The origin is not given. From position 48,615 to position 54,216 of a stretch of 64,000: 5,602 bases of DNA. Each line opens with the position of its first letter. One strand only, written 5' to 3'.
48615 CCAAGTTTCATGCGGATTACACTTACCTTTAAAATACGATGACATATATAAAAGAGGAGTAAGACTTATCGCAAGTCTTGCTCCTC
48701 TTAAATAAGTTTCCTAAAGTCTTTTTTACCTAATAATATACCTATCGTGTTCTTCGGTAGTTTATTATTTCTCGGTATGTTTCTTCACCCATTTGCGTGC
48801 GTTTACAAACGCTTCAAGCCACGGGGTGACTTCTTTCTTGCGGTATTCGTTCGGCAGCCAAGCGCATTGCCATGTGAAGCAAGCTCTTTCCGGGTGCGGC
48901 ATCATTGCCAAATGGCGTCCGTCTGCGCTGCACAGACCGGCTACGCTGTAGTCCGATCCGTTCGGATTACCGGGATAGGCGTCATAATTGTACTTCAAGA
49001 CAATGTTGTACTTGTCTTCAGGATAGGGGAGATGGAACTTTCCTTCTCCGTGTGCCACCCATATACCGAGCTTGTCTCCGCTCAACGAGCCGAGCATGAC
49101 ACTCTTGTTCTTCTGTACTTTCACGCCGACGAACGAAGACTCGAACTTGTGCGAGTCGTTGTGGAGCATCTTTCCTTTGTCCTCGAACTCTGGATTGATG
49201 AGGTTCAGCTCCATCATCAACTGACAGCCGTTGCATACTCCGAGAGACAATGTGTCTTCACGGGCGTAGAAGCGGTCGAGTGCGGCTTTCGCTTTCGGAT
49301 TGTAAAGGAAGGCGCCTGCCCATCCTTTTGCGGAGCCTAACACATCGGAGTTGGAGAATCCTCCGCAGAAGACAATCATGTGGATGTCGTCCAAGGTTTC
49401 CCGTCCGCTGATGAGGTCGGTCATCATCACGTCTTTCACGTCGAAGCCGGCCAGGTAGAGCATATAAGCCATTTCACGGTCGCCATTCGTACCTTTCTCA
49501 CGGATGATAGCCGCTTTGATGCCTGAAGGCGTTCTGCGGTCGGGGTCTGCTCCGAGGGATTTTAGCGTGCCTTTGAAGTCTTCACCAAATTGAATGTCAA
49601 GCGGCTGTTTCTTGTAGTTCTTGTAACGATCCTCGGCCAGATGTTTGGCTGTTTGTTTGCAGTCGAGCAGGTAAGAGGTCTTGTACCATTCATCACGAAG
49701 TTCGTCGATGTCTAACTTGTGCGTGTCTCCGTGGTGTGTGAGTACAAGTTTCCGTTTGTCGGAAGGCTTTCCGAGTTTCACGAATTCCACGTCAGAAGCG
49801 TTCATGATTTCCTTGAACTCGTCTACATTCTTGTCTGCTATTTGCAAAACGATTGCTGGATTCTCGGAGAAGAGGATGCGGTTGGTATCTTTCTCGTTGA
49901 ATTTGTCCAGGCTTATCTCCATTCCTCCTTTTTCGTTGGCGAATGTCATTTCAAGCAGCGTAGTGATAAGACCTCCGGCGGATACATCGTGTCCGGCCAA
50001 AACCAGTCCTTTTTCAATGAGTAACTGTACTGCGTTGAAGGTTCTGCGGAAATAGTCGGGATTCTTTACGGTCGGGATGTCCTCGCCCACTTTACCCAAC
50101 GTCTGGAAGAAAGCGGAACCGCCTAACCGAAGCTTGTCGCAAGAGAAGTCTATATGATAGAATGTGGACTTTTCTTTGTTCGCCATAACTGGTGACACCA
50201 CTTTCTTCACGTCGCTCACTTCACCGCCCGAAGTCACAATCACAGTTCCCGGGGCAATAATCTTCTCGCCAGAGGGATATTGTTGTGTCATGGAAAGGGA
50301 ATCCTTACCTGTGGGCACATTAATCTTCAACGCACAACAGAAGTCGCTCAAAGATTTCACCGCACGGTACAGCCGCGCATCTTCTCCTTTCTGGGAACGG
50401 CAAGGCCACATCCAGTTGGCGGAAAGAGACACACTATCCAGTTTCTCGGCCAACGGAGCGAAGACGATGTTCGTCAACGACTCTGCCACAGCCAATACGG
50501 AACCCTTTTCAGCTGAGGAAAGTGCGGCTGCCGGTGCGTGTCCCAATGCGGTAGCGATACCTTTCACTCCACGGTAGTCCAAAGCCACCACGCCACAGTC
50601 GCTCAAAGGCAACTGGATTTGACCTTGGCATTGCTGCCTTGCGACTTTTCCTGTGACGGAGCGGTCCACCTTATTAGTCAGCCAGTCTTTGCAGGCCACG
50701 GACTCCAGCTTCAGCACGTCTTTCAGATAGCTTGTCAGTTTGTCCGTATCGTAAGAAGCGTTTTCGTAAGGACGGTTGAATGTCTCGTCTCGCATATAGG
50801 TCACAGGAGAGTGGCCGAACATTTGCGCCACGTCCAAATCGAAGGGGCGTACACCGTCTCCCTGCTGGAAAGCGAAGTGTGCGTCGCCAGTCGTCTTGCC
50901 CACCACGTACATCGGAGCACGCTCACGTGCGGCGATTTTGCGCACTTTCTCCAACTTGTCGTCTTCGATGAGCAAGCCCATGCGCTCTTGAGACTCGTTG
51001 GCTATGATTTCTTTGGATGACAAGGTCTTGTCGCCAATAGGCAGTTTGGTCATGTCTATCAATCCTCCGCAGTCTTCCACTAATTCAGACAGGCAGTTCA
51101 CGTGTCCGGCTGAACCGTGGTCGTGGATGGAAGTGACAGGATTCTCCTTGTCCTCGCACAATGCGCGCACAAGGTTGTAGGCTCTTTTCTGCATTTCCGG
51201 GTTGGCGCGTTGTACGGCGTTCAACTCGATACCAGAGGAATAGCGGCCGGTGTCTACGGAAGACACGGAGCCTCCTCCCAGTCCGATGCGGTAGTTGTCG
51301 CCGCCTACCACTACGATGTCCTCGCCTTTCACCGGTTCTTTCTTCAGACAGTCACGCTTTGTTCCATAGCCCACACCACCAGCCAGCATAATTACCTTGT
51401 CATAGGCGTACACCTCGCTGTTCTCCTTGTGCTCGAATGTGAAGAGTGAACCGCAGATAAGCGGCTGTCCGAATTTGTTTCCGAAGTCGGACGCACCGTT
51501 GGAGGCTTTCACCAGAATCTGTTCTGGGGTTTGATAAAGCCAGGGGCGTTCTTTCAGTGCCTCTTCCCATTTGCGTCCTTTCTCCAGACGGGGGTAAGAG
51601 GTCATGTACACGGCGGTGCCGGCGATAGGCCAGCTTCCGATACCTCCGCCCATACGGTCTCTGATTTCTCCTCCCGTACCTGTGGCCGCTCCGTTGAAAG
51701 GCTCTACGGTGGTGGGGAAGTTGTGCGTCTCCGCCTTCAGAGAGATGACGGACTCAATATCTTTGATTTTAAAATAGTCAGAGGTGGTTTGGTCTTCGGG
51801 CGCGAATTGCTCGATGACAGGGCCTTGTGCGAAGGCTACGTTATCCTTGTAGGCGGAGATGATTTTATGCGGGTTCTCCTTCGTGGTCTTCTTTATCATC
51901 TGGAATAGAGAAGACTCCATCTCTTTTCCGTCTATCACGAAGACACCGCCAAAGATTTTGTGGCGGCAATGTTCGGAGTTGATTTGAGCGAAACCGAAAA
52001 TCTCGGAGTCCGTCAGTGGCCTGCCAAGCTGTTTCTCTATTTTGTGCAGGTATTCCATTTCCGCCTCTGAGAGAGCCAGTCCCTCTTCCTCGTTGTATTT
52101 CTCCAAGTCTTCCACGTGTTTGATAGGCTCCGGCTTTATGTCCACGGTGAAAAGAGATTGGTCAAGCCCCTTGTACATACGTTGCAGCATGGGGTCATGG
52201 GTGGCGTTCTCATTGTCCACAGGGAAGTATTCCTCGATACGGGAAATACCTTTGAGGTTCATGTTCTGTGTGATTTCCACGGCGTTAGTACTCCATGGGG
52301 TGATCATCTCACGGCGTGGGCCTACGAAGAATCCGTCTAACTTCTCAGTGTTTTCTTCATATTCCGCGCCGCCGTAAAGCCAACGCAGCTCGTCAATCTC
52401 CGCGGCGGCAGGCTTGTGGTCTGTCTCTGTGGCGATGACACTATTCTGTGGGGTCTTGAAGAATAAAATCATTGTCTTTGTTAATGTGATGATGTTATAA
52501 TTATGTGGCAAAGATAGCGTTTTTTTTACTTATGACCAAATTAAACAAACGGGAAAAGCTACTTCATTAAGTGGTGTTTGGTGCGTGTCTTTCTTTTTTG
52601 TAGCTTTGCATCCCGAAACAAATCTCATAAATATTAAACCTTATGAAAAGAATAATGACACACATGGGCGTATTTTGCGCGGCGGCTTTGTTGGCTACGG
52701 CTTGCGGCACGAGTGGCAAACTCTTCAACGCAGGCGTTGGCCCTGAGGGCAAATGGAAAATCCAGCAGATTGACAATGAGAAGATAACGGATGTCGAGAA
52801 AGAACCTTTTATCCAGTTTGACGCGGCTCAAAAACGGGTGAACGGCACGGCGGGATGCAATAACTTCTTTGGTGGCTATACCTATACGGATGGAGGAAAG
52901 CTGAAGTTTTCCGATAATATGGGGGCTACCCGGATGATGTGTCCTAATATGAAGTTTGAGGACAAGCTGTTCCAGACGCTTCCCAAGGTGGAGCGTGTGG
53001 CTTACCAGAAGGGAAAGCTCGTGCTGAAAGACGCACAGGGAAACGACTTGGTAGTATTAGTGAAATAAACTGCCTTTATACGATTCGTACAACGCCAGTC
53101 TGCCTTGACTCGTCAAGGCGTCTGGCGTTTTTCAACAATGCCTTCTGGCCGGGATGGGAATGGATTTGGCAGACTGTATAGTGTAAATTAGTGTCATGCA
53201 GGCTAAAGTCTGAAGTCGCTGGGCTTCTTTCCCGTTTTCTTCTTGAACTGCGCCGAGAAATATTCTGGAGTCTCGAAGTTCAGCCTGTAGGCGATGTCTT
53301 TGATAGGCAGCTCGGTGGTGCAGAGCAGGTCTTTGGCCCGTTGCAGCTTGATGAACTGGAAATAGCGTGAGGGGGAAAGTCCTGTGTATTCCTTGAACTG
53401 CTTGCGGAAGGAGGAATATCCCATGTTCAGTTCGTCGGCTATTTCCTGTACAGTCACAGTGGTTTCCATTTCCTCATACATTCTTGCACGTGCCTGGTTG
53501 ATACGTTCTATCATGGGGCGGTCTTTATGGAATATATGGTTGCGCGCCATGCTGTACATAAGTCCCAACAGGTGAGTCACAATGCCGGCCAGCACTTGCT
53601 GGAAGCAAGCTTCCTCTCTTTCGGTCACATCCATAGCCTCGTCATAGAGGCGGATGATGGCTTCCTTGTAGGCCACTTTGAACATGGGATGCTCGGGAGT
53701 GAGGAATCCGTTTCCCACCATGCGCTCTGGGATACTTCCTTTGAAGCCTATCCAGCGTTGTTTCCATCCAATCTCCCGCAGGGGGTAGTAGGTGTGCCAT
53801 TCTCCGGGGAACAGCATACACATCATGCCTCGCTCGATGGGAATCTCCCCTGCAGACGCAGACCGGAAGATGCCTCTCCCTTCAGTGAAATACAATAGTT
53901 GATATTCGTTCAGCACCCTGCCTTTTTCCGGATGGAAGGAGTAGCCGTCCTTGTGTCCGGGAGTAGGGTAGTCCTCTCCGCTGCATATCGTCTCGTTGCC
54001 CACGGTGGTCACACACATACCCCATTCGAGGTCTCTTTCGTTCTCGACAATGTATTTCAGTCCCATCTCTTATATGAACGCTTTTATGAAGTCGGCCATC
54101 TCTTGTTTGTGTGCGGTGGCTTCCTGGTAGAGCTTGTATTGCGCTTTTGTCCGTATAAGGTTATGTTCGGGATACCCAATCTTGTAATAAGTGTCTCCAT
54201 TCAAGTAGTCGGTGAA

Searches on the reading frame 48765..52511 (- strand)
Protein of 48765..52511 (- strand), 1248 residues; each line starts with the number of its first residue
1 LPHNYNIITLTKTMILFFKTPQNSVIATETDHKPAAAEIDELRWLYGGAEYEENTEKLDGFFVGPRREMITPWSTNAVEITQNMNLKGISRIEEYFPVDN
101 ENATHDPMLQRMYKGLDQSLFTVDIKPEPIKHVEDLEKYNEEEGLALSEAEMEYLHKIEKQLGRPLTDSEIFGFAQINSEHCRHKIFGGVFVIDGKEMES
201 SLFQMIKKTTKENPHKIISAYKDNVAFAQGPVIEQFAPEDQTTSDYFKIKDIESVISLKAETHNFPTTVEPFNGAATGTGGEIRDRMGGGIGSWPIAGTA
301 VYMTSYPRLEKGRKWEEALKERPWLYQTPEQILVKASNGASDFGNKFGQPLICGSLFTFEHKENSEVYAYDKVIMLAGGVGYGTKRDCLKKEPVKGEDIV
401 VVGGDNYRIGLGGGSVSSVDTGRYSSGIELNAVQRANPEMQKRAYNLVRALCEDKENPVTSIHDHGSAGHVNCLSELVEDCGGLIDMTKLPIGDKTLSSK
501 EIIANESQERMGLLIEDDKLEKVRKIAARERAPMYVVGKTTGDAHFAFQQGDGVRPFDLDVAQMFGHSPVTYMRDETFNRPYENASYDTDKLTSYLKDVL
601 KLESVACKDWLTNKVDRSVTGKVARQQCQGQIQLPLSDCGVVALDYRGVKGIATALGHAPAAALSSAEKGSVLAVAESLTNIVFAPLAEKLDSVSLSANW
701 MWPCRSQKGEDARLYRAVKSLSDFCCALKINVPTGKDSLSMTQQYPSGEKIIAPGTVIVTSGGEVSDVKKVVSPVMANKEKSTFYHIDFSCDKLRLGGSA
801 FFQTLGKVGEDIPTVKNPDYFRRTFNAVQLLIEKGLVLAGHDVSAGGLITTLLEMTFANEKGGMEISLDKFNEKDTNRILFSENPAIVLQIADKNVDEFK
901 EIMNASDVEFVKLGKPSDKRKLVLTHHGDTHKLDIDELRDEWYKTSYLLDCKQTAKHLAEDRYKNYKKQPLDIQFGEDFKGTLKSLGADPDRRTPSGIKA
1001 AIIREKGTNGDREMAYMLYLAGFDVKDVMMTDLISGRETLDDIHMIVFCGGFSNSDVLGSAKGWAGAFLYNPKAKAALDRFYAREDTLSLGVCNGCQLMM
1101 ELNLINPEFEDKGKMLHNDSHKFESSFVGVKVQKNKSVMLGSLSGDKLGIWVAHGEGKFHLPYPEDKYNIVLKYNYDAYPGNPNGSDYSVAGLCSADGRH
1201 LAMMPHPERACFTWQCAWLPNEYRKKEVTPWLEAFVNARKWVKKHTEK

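Call 32: search_protein_families(library=pfam, proteins=[window:48765-52511:-])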
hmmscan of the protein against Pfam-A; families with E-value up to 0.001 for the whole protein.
window:48765-52511:- (1248 aa): 5 families
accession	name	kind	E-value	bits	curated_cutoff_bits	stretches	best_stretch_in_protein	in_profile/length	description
PF13507.12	GATase_5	-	4.9e-85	285.2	27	1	999-1242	3-260/260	CobB/CobQ-like glutamine amidotransferase domain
PF22689.1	FGAR-AT_PurM_N-like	-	3.2e-43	147.7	27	1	608-761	2-157/160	FGAR-AT PurM_N-like domain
PF02769.27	AIRS_C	-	1.8e-39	135.8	23.1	2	396-547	3-152/156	AIR synthase related protein, C-terminal domain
PF18072.6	FGAR-AT_linker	-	3.5e-20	72.7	26.6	1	136-185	1-50/50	Formylglycinamide ribonucleotide amidotransferase linker domain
PF18076.6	FGAR-AT_N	-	3e-09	37.3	26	1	32-95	10-74/115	Formylglycinamide ribonucleotide amidotransferase N-terminal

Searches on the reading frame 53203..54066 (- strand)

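Call 32: search_protein_families(library=pfam, proteins=[window:53203-54066:-])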
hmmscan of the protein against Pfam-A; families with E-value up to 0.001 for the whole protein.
window:53203-54066:- (287 aa): 3 families
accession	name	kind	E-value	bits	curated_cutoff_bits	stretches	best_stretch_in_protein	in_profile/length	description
PF12833.13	HTH_18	-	8.2e-26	90.6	33.6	2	209-286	1-78/80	Helix-turn-helix domain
PF00165.29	HTH_AraC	-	4.9e-18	65.2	26.6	2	202-237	7-42/42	Bacterial regulatory helix-turn-helix proteins, AraC family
PF02311.25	AraC_binding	-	3.9e-11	43.3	21.1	1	50-142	19-110/135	AraC-like ligand binding domain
